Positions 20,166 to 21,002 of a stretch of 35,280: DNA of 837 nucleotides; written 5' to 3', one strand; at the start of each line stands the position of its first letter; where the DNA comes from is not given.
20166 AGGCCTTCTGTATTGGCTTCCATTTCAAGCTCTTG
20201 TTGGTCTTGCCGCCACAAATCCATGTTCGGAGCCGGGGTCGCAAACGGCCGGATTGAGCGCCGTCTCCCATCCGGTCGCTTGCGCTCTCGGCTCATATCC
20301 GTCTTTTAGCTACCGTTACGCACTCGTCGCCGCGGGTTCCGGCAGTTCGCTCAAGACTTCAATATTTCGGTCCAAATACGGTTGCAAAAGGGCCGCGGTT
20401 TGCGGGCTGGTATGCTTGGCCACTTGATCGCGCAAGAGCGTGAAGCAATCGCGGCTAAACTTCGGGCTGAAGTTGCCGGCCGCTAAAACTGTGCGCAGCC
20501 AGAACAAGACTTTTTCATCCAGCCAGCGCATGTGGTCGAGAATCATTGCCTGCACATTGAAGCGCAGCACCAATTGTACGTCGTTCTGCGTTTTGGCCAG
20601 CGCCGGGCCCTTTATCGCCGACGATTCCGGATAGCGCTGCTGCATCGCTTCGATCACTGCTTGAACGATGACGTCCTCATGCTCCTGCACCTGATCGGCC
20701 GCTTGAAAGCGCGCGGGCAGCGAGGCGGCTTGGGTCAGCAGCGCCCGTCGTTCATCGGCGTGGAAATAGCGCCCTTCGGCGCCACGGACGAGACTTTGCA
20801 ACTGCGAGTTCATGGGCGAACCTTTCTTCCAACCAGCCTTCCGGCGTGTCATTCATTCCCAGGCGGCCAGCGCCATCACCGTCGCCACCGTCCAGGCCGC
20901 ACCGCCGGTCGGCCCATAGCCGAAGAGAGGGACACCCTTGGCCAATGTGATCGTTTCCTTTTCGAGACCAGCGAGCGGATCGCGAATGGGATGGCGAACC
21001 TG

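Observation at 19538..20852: Adjacent phycobilisome-like globin-fold protein (no bilin Cys) and V4R/Bet3-like protein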

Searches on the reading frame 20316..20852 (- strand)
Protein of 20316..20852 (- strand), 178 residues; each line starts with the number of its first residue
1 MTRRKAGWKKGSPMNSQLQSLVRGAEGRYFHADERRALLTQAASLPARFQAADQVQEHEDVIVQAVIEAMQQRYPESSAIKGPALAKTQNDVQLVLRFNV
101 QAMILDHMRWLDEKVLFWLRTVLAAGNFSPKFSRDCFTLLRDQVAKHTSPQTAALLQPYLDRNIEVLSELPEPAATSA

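Call 3: search_protein_families(library=pfam, proteins=[window:20316-20852:-], max_evalue=1)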
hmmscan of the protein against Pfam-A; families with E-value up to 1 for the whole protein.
window:20316-20852:- (178 aa): 2 families
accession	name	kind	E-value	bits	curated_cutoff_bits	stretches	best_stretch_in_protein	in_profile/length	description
PF00502.25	Phycobilisome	-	1.9e-17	64.1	22.2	1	25-166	8-154/155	Phycobilisome protein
PF22181.1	TarS_linker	-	0.15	12.9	27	1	108-162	30-83/100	Glycosyl transferase TarS linker domain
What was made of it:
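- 20316..20813 (-): Phycobiliprotein-fold globin of the BBAG lineage, 165 aa. The ORF extends to 20852, but orthologues start at 20813. PF00502 E=1.9e-17 (call 3).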

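Call 4: search_protein_families(library=ncbifam, proteins=[window:20316-20852:-], max_evalue=1)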
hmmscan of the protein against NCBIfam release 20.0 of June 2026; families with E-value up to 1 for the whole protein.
window:20316-20852:- (178 aa): 3 families
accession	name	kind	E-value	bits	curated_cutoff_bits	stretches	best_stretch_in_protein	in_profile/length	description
NF058506.1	phy_ery_CpeA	equivalog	0.00014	22.2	225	1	26-168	15-164/164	C-phycoerythrin subunit alpha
TIGR01338.1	phycocy_alpha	equivalog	0.0026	17.8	269.45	1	26-168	14-161/161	C-phycocyanin subunit alpha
TIGR03293.1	PhnG_redo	equivalog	0.092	12.7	89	1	41-93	86-138/144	phosphonate C-P lyase system protein PhnG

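Call 13: find_homologous_proteins(query=window:20316-20852:-, max_evalue=0.001)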
Query window:20316-20852:- (178 aa): 19 proteins with E <= 0.001 among 180 candidates.
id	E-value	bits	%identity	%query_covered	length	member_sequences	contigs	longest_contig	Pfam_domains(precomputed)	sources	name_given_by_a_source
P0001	3.5e-101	354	100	93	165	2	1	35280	PF00502.26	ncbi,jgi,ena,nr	ncbi:MAG TPA: hypothetical protein VKS79_10325 [Gemmataceae bacterium]|nr:hypothetical protein [Gemm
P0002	1.2e-87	310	85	95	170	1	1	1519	PF00502.26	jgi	jgi:small-conductance mechanosensitive channel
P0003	8.9e-82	291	81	93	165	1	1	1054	PF00502.26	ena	-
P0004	1.4e-80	287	79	92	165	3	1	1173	PF00502.26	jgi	jgi:hypothetical protein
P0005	7.4e-77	275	76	92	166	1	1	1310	PF00502.26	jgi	jgi:hypothetical protein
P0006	5.7e-75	269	76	93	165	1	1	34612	PF00502.26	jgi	jgi:hypothetical protein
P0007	1.9e-74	267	74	93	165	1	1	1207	PF00502.26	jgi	jgi:small-conductance mechanosensitive channel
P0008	2.7e-73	263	75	93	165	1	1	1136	PF00502.26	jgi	jgi:hypothetical protein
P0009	1.5e-72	261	75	90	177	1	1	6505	PF00502.26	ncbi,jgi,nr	ncbi:MAG TPA: hypothetical protein VGZ47_13245 [Gemmataceae bacterium]|jgi:hypothetical protein|nr:h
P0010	8.4e-66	239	66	92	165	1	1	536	PF00502.26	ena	-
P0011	2.2e-55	205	59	91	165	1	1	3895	PF00502.26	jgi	jgi:hypothetical protein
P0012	8.6e-55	203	60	92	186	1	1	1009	PF00502.26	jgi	jgi:hypothetical protein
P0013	2.5e-45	172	52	90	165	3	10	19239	PF00502.26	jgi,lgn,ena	jgi:hypothetical protein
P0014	1.9e-44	169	50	90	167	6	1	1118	PF00502.26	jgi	jgi:phycobilisome protein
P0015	1.0e-42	164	48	91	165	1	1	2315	PF00502.26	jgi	-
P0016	4.7e-42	162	48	93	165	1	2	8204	PF00502.26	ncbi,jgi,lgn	jgi:hypothetical protein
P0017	6.2e-38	148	44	92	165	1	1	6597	PF00502.26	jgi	jgi:hypothetical protein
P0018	4.6e-35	139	45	90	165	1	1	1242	PF00502.26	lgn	-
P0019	1.2e-29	121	60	58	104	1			PF00502.26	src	-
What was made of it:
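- No lyase, linker or photosystem genes are present, and the host is a Gemmataceae heterotroph (call 13).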

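Call 16: find_encoding_contigs(protein=P0006, flank=10000, max_places=2)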
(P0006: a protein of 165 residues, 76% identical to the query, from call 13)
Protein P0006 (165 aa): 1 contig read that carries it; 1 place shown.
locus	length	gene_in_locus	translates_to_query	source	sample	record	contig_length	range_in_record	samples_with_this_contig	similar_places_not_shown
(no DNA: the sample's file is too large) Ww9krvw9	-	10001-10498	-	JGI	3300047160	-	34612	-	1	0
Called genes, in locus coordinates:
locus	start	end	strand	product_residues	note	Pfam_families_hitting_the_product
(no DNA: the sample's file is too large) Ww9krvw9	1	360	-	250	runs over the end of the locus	PF05985:EutC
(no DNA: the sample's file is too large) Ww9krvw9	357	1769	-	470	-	PF06751:EutB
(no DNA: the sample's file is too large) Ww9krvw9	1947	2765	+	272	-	PF06283:ThuA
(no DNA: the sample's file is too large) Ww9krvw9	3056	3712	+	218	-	PF13424:TPR_12 (weak), PF13432:TPR_16 (weak), PF14559:TPR_19, PF23914:TPR_CcmH_CycH (weak), PF13424:TPR_12, PF00515:TPR_1 (weak), PF07719:TPR_2 (weak), PF13432:TPR_16, +9 more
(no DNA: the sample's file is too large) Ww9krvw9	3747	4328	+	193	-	-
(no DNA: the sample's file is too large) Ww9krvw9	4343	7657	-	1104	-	PF00122:E1-E2_ATPase, PF00702:Hydrolase, PF01145:Band_7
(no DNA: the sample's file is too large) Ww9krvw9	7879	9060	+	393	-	PF13180:PDZ_2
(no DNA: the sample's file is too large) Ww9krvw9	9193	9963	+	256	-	-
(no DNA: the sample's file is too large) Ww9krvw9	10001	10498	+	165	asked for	PF00502:Phycobilisome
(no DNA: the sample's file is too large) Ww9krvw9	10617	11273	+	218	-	PF02830:V4R (weak)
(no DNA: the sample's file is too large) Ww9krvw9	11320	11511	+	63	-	-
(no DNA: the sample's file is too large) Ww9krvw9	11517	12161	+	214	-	PF10609:ParA (weak), PF01656:CbiA, PF13614:AAA_31 (weak)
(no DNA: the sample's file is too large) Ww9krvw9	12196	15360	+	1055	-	?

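Call 17: find_encoding_contigs(protein=P0013, flank=10000, max_places=3)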
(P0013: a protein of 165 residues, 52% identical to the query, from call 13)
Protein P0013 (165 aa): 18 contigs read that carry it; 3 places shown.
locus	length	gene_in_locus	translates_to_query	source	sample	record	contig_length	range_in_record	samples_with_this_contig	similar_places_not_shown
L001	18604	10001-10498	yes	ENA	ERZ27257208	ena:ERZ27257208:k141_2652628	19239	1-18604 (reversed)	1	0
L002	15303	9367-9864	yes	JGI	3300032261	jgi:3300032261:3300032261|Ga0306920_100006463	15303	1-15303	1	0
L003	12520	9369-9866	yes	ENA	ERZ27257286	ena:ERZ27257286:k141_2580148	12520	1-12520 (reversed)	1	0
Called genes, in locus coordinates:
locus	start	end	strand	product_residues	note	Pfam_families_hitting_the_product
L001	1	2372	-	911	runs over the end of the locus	PF00034:Cytochrom_C (faint), PF13442:Cytochrome_CBB3 (faint), PF02433:FixO (faint), PF07691:PA14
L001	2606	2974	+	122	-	PF23564:EF-hand_FSTL1 (faint), PF00036:EF-hand_1 (weak), PF13202:EF-hand_5, PF13405:EF-hand_6 (weak), PF13499:EF-hand_7, PF00036:EF-hand_1, PF13202:EF-hand_5, PF13405:EF-hand_6 (weak), +2 more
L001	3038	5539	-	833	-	PF13181:TPR_8 (faint)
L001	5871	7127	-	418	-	-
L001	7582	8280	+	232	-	PF05996:Fe_bilin_red (weak)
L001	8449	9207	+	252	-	PF06505:XylR_N (weak), PF02830:V4R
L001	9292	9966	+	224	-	-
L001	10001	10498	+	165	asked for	PF00502:Phycobilisome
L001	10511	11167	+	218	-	PF02830:V4R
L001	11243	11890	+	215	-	PF10609:ParA (faint), PF13614:AAA_31 (weak), PF01656:CbiA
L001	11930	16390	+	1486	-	-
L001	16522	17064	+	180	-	PF00011:HSP20 (weak), PF17886:ArsA_HSP20 (weak)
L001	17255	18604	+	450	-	?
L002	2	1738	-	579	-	?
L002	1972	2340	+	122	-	PF23564:EF-hand_FSTL1 (faint), PF00036:EF-hand_1 (weak), PF13202:EF-hand_5, PF13405:EF-hand_6 (weak), PF13499:EF-hand_7, PF00036:EF-hand_1, PF13202:EF-hand_5, PF13405:EF-hand_6 (weak), +2 more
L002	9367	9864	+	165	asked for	PF00502:Phycobilisome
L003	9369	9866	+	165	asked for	PF00502:Phycobilisome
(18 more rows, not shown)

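Call 21: find_encoding_contigs(protein=P0017, flank=10000, max_places=2)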
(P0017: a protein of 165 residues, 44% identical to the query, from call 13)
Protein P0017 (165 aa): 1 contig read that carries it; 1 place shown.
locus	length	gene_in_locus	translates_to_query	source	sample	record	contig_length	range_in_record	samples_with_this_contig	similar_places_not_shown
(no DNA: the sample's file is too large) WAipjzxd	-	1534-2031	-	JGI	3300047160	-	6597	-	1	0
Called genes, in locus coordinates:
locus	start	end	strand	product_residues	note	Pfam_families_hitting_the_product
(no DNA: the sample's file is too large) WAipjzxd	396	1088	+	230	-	PF02830:V4R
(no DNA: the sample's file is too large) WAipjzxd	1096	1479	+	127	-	-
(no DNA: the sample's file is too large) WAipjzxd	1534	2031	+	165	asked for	PF00502:Phycobilisome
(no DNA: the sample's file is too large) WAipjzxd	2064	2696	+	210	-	-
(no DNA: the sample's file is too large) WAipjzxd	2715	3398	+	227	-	PF01656:CbiA, PF13614:AAA_31 (faint)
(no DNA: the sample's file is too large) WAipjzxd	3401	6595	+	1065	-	?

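Call 22: find_encoding_contigs(protein=P0016, flank=10000, max_places=2)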
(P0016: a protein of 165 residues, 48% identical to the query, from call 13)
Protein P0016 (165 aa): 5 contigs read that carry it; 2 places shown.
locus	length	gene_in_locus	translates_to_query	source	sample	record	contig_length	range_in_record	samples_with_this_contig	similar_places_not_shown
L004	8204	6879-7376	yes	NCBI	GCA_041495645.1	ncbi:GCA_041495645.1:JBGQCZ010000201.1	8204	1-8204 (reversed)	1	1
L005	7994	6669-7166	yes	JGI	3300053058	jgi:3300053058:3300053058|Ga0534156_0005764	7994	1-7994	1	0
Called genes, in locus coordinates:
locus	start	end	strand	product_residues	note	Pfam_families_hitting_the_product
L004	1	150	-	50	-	?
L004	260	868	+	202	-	PF05724:TPMT, PF13489:Methyltransf_23 (weak), PF03848:TehB, PF13847:Methyltransf_31, PF08241:Methyltransf_11, PF08242:Methyltransf_12, PF13649:Methyltransf_25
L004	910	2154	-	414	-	-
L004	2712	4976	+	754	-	PF01636:APH (faint), PF00069:Pkinase, PF07714:PK_Tyr_Ser-Thr, PF00069:Pkinase, PF07714:PK_Tyr_Ser-Thr, PF03109:ABC1 (weak), PF14531:Kinase-like (weak)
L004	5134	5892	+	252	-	PF02830:V4R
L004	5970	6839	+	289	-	-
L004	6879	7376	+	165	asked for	PF00502:Phycobilisome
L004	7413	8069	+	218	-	PF02830:V4R (weak)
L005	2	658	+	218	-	?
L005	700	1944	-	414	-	-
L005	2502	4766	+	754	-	PF01636:APH (faint), PF00069:Pkinase, PF07714:PK_Tyr_Ser-Thr, PF00069:Pkinase, PF07714:PK_Tyr_Ser-Thr, PF03109:ABC1 (weak), PF14531:Kinase-like (weak)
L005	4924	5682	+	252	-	PF02830:V4R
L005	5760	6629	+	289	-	-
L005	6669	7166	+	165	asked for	PF00502:Phycobilisome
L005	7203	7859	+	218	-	PF02830:V4R (weak)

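Call 23: find_encoding_contigs(protein=P0011, flank=10000, max_places=2)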
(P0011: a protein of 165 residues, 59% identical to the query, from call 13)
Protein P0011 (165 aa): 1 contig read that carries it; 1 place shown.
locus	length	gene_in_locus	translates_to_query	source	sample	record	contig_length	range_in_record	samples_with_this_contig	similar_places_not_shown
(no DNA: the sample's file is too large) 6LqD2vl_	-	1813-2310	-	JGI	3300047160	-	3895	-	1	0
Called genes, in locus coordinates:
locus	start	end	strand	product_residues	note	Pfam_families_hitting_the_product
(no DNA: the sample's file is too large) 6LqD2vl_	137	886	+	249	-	PF02830:V4R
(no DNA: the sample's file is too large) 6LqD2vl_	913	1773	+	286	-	-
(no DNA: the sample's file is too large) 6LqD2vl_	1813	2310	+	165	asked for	PF00502:Phycobilisome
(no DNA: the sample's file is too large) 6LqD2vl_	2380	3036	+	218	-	PF02830:V4R (weak)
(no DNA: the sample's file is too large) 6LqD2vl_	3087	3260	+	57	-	-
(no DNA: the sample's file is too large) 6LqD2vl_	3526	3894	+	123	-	?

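Call 28: find_related_loci(query=A2, collection=genome_contigs, flank=10000)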
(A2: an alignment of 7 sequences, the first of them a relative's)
Query A2 (165 aa) in genome_contigs; peptide patterns used: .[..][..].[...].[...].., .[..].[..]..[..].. (x = any residue, [..] = any of these).
52 stretches matched a pattern; 2 encode a relative of the query (tblastn E <= 1e-3); 2 distinct loci.
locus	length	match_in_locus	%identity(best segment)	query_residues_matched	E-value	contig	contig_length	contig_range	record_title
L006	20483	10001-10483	52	1-161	5e-53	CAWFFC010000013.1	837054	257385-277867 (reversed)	MAG: uncultured Gemmataceae bacterium isolate MFD00822.bin.2.162 genome assembly, contig: contig_37036, whole genome sho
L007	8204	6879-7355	47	1-159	3e-48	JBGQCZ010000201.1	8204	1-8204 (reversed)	MAG: Gemmataceae bacterium isolate OBJ2_061818_110_28 k141_1799082_length_8204_cov_8.0007, whole genome shotgun sequence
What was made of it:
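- Tried and rejected: With 7 members it found only two Gemmataceae genomes (call 28).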

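Call 31: search_solved_structures(query=A1, max_evalue=0.01, show_alignments=3)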
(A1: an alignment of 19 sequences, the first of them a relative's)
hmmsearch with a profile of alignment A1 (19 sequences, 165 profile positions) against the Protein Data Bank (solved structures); distinct sequences matched with E-value up to 0.01: 136 (the best 60 are shown).
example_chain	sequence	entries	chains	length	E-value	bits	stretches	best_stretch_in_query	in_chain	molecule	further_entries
7ext_Q3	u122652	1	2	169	1.5e-09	41.1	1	5-111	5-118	Allophycocyanin subunit beta-18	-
2vjr_A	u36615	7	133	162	3.4e-09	39.9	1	3-155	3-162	PHYCOCYANIN ALPHA CHAIN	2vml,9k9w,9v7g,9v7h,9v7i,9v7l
7eyd_Q9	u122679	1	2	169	5.6e-09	39.2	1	12-111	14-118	Allophycocyanin subunit beta-18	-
8imk_G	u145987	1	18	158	8.1e-09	38.7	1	10-109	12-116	ApcB1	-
8iml_A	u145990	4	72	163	1.4e-08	38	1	11-155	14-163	CpcA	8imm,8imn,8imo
7vea_aR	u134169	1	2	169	1.4e-08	37.9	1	12-111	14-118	Phycobilisome core component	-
7sc7_AK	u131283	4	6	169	1.4e-08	37.9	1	13-110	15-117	Allophycocyanin subunit beta-18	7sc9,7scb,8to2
8wql_QG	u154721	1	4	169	8.4e-08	35.4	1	13-110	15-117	Allophycocyanin beta-18 subunit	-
8imi_G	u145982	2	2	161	1.2e-07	34.9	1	12-148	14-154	ApcB3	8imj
1f99_B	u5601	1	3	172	1.5e-07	34.6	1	7-112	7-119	R-PHYCOCYANIN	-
8imi_H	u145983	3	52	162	1.5e-07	34.5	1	12-107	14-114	ApcB2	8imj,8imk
8ddy_B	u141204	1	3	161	2.3e-07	34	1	1-154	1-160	Allophycocyanin subunit beta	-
9wg7_P2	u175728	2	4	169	3.8e-07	33.2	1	13-136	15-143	Allophycocyanin, beta subunit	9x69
6kgx_D2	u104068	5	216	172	4.5e-07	33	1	7-112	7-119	C-phycocyanin beta subunit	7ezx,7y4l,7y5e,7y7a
9i1r_B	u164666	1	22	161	5.2e-07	32.8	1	1-110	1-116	Allophycocyanin beta subunit apoprotein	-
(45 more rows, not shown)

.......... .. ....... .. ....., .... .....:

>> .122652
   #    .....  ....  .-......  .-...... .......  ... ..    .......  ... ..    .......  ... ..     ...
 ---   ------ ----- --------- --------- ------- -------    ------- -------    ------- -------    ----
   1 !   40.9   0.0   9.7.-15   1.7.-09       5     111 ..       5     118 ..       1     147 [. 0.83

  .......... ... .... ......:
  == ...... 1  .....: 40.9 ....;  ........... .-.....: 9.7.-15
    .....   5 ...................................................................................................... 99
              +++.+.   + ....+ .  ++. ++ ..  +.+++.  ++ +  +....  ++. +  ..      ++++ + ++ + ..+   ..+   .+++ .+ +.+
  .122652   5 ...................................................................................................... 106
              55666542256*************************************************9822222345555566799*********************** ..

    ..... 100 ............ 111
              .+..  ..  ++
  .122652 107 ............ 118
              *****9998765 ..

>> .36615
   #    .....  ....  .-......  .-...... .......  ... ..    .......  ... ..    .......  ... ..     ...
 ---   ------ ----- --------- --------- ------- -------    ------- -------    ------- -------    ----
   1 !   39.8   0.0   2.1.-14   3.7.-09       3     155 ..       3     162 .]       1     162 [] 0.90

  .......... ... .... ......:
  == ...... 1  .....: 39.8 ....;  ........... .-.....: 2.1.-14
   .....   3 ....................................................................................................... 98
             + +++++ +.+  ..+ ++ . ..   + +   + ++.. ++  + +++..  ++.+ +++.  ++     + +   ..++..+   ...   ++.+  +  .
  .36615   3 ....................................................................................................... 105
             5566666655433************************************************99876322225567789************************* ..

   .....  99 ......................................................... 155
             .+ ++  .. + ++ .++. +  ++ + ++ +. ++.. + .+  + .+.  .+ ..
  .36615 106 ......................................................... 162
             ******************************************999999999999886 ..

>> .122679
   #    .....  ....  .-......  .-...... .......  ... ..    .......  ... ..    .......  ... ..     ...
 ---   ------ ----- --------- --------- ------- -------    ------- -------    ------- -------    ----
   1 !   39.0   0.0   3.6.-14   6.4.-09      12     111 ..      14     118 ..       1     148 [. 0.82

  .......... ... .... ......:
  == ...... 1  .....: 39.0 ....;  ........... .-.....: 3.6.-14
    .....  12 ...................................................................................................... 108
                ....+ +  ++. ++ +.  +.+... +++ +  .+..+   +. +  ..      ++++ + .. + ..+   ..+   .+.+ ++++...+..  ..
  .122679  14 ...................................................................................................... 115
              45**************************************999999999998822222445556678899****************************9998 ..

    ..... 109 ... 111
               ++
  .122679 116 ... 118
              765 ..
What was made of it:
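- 20316..20813 (-): Profile against PDB phycobiliproteins (call 31).
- Checked: The GRYF, QQRYPES and NFSP segments pair with GRF, NKFPY and NLSP (call 31).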

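Call 37: predict_structure(alignment_id=A1)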
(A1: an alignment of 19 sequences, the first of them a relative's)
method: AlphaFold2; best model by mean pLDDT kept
length: 165 residues; sequences in the alignment: 19
mean_pLDDT: 87.4   pTM: 0.82
mean pLDDT of the five models: 87.4, 86.7, 86.7, 86.2, 84.9
residues with pLDDT >= 90: 89; 70-90: 64; 50-70: 7; < 50: 5
segments of 3 or more residues with pLDDT < 50: 162-165
pLDDT, mean of each block of 10 residues (from residue 1): 75 92 90 97 98 96 87 90 94 86 73 81 96 98 96 73 43
secondary structure, 60 per line:
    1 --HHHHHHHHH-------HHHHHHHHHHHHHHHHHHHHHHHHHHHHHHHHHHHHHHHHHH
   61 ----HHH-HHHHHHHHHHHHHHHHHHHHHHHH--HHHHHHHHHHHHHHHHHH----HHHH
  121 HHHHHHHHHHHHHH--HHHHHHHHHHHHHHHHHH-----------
elements in order: H3-11 H19-60 H69-92 H95-112 H117-134 H137-154

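Call 42: fold_search(model_id=the predicted structure, library=pdb)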
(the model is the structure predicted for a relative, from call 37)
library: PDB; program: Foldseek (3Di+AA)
matches with E <= 10: 1077; with E <= 0.001: 198
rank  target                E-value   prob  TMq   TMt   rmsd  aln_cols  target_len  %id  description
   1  2bv8_A                1.4e-06  1.00  0.75  0.76   3.2       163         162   19  The crystal structure of Phycocyanin from Gracilaria chilensis. (released 2006-08-16)
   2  6xwk_AAA              2.0e-06  1.00  0.77  0.78   3.0       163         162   19  Crystal structure of Phormidium rubidum phycocyanin (released 2020-04-29)
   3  6kgx_C2               3.1e-06  1.00  0.75  0.76   3.2       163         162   18  Structure of the phycobilisome from the red alga Porphyridium purpureum (released 2019-12-11)
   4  6jpr_A                3.2e-06  1.00  0.76  0.77   3.2       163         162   20  Crystal structure of Phycocyanin from Nostoc sp. R76DM (released 2019-06-26)
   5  2uul_A                3.7e-06  1.00  0.75  0.77   3.2       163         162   20  Crystal structure of C-phycocyanin from Phormidium, Lyngbya spp. (Marine) and Spirulina sp. (Fresh water) shows two di (released 2008-05-27)
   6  1i7y_A                4.8e-06  1.00  0.75  0.77   3.2       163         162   18  CRYSTAL STRUCTURE OF C-PHYCOCYANIN OF SYNECHOCOCCUS VULCANUS AT 2.5 ANGSTROMS. (released 2001-03-28)
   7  1jbo_A                4.8e-06  1.00  0.75  0.76   3.2       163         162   18  The 1.45A Three-Dimensional Structure of c-Phycocyanin from the Thermophylic Cyanobacterium Synechococcus elongatus (released 2003-03-18)
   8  3kvs_A                5.0e-06  1.00  0.73  0.75   3.2       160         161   19  The high resolution structure of C-Phycocyanin from Galdieria Sulphuraria (released 2011-04-13)
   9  2uul_C                5.2e-06  1.00  0.75  0.77   3.2       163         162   20  Crystal structure of C-phycocyanin from Phormidium, Lyngbya spp. (Marine) and Spirulina sp. (Fresh water) shows two di (released 2008-05-27)
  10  1gh0_A                5.2e-06  1.00  0.75  0.76   3.2       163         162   19  CRYSTAL STRUCTURE OF C-PHYCOCYANIN FROM SPIRULINA PLATENSIS (released 2001-06-06)
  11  4f0t_A                5.5e-06  1.00  0.75  0.76   3.3       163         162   18  X-Ray Crystal Structure of Phycocyanin from Synechocystis sp. PCC 6803 (released 2013-03-06)
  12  8xf0_F                5.7e-06  1.00  0.74  0.76   3.0       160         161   19  Crystal structure of the dissociated C-phycocyanin alpha-chain from Thermoleptolyngbya sp. O-77 (released 2024-05-22)
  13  1phn_A                6.0e-06  1.00  0.75  0.76   3.2       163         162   19  STRUCTURE OF PHYCOCYANIN FROM CYANIDIUM CALDARIUM AT 1.65A RESOLUTION (released 1997-09-17)
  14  1f99_A                6.6e-06  1.00  0.75  0.76   3.2       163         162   17  CRYSTAL STRUCTURE OF R-PHYCOCYANIN FROM POLYSIPHONIA AT 2.4 A RESOLUTION (released 2001-07-09)
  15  6hrn_A                7.0e-06  1.00  0.75  0.76   3.2       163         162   18  C-Phycocyanin from heterocyst forming filamentous cyanobacterium Nostoc sp. WR13 (released 2019-06-05)
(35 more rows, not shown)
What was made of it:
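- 20316..20813 (-): AF2 plus Foldseek TM 0.75-0.81 (calls 37, 42).
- On Phycobilisome protein superfamily (PF00502 fold): Foldseek TM 0.75-0.81 over 163 of 165 columns to phycocyanin and allophycocyanin chains (calls 37, 42).
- Checked: The AF2 model (pLDDT 87, pTM 0.82, call 37) matches phycocyanin and allophycocyanin chains over 163 of 165 columns, TM 0.75-0.81, probability 1.0 (call 42).
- The PF00502 hit and the full-length structural match to phycocyanin alpha (calls 3, 42).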

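Call 43: search_protein_families(library=pfam, proteins=[L001:7582-8280:+, L001:8449-9207:+, L001:9292-9966:+, L001:5871-7127:-, L001:10001-10498:+, L001:10511-11167:+, L004:5970-6839:+], max_evalue=0.1)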
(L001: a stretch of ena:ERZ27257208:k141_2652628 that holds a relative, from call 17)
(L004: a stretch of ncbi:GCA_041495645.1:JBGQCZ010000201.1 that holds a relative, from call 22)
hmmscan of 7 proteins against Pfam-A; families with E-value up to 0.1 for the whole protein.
L001:7582-8280:+ (232 aa): 1 family
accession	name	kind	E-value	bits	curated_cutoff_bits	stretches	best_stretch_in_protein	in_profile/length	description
PF05996.17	Fe_bilin_red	-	1.6e-05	25.1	31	1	87-198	74-186/228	Ferredoxin-dependent bilin reductase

L001:8449-9207:+ (252 aa): 2 families
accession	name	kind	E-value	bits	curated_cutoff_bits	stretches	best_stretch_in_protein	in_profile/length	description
PF02830.23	V4R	-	8.1e-14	51.9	31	1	165-221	5-61/62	V4R domain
PF06505.16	XylR_N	-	1.5e-06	28.3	23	1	52-135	5-85/101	Activator of aromatic catabolism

L001:9292-9966:+ (224 aa): 0 families

L001:5871-7127:- (418 aa): 0 families

L001:10001-10498:+ (165 aa): 2 families
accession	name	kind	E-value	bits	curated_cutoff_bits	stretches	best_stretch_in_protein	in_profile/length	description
PF00502.25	Phycobilisome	-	2.3e-17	63.8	22.2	1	12-153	8-154/155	Phycobilisome protein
PF13401.12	AAA_22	-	0.047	14.4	27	1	63-112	64-110/130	AAA domain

L001:10511-11167:+ (218 aa): 2 families
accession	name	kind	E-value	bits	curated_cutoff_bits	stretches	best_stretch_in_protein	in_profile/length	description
PF02830.23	V4R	-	1.3e-07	32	31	1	142-188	15-61/62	V4R domain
PF03500.18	Cellsynth_D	-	0.013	16.1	23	1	96-162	40-106/110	Cellulose synthase subunit D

L004:5970-6839:+ (289 aa): 0 families
